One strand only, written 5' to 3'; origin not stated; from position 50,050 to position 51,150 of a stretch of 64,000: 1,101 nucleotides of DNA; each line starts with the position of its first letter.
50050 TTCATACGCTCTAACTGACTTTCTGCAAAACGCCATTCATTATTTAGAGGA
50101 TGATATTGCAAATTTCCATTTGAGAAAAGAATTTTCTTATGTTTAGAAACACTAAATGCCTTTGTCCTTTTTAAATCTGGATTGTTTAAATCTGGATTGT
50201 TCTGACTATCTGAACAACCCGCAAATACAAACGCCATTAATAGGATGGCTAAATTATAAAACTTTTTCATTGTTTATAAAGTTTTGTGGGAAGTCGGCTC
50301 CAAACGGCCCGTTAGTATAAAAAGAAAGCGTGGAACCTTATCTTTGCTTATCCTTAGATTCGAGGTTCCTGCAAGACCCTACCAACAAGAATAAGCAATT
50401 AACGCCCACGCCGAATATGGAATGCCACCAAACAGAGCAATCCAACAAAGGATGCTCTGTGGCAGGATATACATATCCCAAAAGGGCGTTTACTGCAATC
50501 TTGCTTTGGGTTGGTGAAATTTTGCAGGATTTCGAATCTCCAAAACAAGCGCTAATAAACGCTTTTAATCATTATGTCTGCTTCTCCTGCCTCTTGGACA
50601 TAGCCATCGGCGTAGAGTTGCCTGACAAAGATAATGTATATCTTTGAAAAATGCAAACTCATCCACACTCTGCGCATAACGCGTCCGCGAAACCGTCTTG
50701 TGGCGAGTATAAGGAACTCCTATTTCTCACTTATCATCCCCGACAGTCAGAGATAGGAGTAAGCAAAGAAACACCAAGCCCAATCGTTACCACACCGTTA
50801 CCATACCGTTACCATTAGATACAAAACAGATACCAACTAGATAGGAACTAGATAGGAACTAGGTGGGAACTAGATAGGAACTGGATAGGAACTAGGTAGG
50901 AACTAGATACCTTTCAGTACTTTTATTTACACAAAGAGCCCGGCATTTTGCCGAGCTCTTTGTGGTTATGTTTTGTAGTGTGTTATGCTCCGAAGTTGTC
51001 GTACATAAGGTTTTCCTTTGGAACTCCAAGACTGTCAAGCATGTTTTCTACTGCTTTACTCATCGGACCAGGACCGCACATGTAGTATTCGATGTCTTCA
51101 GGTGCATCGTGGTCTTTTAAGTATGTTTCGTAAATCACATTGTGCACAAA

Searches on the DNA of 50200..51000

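Call 63: search_rna_families(source=window, start=50200, end=51000, threshold=evalue, max_evalue=1)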
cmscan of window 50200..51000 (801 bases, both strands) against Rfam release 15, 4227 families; matches with E-value up to 1: 0.
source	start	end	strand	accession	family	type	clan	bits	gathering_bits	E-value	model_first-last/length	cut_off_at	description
